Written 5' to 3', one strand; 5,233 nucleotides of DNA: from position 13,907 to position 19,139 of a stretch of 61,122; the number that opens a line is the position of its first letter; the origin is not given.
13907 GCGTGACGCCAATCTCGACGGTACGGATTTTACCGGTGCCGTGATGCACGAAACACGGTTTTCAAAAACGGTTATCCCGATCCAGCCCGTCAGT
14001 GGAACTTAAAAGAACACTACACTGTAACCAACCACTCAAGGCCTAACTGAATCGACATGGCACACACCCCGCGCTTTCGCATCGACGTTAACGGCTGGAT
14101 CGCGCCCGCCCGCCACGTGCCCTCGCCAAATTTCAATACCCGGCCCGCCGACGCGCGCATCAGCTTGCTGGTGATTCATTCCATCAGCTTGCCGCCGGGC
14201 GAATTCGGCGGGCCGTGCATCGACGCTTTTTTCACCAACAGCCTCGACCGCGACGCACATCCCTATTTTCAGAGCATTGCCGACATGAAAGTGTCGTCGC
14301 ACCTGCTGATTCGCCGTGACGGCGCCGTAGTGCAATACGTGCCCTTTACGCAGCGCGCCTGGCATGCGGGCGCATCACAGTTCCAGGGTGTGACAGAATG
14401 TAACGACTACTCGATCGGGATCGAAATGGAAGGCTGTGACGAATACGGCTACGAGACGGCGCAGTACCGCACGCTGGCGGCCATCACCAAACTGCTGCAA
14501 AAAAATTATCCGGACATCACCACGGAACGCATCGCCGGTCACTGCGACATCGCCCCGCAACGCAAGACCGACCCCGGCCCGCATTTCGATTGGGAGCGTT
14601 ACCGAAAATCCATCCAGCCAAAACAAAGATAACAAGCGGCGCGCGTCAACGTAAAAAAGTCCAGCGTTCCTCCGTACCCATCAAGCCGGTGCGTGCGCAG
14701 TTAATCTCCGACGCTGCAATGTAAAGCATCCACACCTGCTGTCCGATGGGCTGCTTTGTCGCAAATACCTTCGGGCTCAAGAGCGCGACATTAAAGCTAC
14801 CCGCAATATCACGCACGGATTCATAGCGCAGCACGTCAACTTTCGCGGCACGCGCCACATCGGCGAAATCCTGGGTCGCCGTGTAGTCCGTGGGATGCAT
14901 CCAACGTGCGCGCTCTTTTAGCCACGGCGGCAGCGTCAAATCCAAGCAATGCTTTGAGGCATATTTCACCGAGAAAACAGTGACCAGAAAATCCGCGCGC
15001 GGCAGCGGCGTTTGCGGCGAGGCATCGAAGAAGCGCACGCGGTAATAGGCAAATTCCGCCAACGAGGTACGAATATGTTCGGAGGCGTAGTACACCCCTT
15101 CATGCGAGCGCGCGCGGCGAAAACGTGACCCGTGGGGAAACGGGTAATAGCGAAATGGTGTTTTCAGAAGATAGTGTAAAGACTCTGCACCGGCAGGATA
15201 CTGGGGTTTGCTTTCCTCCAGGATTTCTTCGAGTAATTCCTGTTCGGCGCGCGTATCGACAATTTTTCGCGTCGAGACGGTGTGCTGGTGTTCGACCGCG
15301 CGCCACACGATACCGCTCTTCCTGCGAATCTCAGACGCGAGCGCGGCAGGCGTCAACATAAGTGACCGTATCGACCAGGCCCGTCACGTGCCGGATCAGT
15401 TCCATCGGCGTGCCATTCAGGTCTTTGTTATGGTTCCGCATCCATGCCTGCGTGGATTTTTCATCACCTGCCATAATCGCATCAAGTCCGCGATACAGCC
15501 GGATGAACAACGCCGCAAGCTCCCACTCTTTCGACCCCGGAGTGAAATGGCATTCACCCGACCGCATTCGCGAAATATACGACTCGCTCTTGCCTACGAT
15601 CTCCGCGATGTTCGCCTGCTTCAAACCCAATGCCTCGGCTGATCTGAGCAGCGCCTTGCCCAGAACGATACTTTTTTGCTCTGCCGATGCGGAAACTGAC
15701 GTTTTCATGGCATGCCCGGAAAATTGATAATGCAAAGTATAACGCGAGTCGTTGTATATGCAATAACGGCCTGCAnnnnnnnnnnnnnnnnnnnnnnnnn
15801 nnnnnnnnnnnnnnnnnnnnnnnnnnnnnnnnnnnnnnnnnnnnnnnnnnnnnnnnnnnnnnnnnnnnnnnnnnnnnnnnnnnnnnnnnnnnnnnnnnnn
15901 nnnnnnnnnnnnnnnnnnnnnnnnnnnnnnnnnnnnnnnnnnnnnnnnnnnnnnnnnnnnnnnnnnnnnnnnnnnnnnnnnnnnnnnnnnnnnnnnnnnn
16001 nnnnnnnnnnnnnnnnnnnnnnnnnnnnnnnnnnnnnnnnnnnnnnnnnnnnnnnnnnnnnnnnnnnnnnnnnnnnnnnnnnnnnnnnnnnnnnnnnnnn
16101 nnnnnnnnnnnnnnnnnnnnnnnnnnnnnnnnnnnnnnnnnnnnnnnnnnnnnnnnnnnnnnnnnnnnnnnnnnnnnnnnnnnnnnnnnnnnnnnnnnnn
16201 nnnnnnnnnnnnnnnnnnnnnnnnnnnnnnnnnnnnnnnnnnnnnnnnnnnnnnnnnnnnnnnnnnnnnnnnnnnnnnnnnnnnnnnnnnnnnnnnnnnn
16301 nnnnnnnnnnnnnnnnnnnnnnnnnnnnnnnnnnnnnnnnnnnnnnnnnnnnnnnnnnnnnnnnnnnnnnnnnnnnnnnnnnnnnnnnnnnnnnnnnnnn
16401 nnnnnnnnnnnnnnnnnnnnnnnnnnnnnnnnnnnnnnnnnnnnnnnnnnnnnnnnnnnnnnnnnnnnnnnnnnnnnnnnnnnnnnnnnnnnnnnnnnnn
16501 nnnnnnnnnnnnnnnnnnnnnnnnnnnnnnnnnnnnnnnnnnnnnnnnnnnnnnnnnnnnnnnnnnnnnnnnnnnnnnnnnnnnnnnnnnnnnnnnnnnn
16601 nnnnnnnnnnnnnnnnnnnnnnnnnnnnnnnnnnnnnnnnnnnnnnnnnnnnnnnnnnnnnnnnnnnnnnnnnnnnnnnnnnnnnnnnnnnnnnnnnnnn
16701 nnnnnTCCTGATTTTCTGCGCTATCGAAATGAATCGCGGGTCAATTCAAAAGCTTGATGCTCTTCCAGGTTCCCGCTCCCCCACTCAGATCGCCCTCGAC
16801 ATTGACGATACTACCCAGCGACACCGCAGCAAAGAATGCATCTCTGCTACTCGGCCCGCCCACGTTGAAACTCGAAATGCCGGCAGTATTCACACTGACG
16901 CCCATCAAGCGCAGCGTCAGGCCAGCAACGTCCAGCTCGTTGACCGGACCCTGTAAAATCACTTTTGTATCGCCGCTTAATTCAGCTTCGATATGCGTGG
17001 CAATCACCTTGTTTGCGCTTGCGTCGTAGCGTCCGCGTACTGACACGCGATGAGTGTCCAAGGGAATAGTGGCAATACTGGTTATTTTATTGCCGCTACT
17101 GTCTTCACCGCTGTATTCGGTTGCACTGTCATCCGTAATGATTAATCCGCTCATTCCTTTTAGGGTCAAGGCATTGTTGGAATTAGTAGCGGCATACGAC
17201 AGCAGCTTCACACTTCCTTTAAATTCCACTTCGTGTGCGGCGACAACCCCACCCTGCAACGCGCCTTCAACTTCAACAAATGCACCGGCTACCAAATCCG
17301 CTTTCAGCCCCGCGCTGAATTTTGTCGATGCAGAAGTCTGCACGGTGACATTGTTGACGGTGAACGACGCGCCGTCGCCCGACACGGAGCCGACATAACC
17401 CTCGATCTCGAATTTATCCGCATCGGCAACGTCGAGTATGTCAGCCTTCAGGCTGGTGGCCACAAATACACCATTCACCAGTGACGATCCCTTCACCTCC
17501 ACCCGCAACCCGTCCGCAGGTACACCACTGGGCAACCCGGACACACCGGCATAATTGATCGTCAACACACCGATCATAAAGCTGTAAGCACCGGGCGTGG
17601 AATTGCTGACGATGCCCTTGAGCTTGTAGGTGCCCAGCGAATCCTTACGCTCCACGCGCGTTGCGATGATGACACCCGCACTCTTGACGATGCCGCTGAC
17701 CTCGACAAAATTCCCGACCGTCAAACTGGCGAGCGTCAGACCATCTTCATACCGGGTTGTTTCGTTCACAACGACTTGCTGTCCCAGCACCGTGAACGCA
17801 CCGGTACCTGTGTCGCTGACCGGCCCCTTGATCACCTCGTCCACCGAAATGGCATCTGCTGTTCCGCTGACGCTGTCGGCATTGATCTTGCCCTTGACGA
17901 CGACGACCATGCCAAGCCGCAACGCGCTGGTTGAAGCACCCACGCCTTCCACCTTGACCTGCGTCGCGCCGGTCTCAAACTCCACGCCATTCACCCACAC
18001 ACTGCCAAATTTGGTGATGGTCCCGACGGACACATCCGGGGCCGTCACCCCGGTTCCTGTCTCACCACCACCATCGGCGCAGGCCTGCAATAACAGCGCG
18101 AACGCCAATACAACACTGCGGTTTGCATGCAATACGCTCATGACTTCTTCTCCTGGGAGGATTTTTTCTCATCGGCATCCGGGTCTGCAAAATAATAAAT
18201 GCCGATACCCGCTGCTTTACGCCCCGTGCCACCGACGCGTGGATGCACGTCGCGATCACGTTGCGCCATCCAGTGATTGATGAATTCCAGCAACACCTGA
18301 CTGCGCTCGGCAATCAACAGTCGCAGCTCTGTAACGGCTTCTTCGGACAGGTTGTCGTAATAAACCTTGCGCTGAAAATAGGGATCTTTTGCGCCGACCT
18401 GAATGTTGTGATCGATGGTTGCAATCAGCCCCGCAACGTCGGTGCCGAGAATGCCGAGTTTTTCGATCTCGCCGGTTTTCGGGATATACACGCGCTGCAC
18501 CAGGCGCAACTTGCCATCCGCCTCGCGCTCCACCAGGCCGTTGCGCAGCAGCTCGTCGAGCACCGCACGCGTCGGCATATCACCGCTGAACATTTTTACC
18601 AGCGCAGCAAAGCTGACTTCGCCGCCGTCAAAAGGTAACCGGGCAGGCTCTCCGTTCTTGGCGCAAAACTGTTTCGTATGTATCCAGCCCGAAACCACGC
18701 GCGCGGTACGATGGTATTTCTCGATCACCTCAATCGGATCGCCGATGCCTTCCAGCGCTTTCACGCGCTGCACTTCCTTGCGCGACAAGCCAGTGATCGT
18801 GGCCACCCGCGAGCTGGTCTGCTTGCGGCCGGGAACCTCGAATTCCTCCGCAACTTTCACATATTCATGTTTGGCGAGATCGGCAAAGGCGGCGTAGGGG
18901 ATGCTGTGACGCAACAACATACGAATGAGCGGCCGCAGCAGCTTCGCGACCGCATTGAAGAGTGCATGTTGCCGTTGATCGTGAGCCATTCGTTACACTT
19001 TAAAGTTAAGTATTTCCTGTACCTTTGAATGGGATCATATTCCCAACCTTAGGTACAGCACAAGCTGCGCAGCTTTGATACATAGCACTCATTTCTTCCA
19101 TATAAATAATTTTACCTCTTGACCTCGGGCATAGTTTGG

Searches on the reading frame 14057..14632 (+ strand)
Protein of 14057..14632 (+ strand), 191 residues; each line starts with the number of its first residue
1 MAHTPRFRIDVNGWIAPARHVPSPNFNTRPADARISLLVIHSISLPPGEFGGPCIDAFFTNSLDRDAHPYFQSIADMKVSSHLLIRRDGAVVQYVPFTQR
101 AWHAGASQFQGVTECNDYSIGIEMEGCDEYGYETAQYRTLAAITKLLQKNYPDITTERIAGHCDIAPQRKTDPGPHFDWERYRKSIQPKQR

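Call 54: search_protein_families(library=pfam, proteins=[window:14057-14632:+], max_evalue=0.001)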
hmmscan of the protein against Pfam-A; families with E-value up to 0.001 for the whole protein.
window:14057-14632:+ (191 aa): 1 family
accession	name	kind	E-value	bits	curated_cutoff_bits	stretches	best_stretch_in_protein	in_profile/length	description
PF01510.30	Amidase_2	-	4.2e-33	114.9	26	1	33-175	3-131/131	N-acetylmuramoyl-L-alanine amidase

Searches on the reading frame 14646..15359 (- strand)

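Call 7: search_protein_families(library=pfam, proteins=[window:14646-15359:-], max_evalue=0.001)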
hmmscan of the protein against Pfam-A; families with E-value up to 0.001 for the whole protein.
window:14646-15359:- (237 aa): 1 family
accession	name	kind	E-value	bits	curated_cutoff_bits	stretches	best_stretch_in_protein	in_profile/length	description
PF08808.17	RES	-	1.6e-28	100.1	23.2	1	60-207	7-150/157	RES domain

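Call 53: search_protein_families(library=padloc, proteins=[window:14646-15359:-], max_evalue=0.001)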
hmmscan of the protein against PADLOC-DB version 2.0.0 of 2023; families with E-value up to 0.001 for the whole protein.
window:14646-15359:- (237 aa): 0 families

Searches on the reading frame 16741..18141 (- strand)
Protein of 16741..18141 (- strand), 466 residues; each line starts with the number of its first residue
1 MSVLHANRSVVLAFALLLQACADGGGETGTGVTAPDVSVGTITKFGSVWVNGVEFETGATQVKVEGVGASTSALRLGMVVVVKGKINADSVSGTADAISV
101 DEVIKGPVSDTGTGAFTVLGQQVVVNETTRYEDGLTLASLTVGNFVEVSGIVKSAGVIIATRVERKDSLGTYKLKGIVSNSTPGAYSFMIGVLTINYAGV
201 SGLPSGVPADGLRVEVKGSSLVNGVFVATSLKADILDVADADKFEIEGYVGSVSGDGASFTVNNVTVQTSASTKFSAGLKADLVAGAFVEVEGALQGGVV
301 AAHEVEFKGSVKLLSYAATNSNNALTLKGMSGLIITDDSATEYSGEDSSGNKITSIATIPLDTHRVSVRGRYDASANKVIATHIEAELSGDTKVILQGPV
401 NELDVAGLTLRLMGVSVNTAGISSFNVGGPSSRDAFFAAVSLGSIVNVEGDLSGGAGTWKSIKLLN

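Call 7: search_protein_families(library=pfam, proteins=[window:16741-18141:-], max_evalue=0.001)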
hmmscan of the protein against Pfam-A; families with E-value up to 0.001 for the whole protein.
window:16741-18141:- (466 aa): 1 family
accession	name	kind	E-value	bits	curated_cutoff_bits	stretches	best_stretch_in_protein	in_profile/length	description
PF18914.6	DUF5666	-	1.5e-39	134.5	27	2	105-164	1-60/60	Domain of unknown function (DUF5666)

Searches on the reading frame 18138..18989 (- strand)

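Call 7: search_protein_families(library=pfam, proteins=[window:18138-18989:-], max_evalue=0.001)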
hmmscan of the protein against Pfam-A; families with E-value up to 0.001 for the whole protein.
window:18138-18989:- (283 aa): 1 family
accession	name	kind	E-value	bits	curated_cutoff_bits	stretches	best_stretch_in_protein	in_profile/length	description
PF20112.4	DUF6502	-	4.4e-82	275.4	27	1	9-269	3-263/268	Family of unknown function (DUF6502)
